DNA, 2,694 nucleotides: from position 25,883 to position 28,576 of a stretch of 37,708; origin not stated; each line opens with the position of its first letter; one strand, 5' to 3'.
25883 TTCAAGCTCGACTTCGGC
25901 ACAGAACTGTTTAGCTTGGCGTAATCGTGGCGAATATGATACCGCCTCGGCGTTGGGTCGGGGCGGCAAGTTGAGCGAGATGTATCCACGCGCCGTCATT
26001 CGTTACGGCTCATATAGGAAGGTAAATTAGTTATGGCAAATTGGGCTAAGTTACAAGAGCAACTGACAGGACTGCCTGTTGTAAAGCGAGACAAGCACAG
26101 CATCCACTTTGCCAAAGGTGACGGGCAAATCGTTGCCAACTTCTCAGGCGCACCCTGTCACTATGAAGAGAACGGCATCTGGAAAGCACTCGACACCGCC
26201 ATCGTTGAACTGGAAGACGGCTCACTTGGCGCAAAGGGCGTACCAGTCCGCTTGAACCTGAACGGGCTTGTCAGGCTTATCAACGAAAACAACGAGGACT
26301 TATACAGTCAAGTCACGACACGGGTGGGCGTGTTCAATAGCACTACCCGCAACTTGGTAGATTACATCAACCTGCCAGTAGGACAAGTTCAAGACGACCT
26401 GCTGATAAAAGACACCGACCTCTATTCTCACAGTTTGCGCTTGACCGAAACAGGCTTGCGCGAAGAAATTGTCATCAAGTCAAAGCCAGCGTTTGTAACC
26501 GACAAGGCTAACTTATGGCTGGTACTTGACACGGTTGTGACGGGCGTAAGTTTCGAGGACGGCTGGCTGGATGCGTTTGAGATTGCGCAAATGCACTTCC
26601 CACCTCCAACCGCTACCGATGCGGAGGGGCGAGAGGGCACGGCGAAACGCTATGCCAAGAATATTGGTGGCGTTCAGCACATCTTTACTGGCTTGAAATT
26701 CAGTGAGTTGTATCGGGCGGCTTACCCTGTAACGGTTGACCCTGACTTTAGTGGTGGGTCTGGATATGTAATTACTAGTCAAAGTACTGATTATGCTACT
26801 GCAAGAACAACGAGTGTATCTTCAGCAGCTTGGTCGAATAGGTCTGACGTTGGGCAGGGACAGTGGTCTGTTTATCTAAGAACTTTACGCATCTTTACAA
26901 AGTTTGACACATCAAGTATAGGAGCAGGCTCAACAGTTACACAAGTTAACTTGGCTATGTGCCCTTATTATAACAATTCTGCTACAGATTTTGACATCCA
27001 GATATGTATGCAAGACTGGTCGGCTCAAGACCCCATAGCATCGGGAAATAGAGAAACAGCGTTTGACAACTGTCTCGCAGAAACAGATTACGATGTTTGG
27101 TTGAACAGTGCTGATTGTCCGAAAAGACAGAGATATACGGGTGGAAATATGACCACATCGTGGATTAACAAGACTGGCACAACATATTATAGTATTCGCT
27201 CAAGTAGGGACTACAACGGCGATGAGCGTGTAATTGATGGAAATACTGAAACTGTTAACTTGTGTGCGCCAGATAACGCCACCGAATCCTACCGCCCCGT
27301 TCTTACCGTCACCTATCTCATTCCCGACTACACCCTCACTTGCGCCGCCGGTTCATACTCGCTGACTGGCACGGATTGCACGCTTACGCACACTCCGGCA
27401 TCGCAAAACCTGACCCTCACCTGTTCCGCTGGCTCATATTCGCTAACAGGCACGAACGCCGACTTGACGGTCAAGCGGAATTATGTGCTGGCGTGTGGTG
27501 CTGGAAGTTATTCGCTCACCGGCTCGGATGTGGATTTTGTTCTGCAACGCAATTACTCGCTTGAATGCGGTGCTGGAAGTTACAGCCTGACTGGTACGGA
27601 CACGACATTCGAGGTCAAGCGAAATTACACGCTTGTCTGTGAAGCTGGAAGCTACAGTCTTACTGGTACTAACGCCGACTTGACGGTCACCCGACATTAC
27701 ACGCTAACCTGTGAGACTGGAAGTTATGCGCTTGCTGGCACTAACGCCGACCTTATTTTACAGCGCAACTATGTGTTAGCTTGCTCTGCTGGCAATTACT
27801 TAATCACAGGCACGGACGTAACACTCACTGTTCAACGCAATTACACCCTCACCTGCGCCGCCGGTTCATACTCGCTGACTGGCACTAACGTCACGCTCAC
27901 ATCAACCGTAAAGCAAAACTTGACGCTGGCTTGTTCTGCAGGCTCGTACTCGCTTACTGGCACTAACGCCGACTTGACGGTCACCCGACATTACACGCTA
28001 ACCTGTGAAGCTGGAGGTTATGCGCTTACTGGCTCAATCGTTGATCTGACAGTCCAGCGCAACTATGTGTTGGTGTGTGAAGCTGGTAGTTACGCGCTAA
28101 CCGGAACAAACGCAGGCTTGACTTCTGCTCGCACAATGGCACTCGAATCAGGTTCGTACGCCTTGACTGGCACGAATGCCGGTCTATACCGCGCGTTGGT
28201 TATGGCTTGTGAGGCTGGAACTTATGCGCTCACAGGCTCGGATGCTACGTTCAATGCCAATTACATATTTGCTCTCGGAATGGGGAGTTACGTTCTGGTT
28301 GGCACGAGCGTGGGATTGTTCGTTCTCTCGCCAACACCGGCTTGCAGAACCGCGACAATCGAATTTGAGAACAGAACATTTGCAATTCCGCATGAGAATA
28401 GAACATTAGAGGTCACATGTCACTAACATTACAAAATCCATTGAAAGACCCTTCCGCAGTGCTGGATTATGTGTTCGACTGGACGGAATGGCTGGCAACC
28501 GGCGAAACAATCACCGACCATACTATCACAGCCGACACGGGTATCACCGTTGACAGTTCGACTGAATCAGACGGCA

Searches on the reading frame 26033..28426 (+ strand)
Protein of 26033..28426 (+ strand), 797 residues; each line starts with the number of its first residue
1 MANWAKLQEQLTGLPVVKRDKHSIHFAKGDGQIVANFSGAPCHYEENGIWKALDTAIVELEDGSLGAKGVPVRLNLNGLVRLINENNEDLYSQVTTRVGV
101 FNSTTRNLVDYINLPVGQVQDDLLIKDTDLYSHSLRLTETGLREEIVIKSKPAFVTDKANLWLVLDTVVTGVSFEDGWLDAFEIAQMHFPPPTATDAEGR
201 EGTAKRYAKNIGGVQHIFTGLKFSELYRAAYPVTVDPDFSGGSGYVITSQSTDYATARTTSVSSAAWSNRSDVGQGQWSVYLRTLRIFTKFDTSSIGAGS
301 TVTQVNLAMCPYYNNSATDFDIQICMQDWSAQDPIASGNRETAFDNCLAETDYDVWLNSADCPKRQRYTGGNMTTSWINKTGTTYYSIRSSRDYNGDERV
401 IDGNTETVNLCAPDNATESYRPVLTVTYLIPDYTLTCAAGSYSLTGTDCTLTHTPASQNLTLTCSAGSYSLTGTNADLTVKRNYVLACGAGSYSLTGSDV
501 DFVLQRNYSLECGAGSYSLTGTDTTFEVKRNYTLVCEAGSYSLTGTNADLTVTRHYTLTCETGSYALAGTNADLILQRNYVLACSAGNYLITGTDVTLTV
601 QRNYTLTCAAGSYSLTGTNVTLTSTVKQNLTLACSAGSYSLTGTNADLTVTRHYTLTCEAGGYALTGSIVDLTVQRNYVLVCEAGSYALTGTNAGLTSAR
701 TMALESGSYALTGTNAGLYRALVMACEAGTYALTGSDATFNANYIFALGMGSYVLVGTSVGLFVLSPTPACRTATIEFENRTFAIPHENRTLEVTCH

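Call 41: search_protein_families(library=pfam, proteins=[window:26033-28426:+], max_evalue=0.001)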
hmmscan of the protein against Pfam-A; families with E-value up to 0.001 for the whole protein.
window:26033-28426:+ (797 aa): 0 families

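Call 58: search_protein_families(library=phrogs, proteins=[window:26033-28426:+], max_evalue=0.001)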
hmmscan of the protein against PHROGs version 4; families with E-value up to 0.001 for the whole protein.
window:26033-28426:+ (797 aa): 1 family
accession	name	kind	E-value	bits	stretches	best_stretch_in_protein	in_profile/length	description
phrog_36919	-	unknown function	0.00052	20.7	0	670-694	165-189/208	-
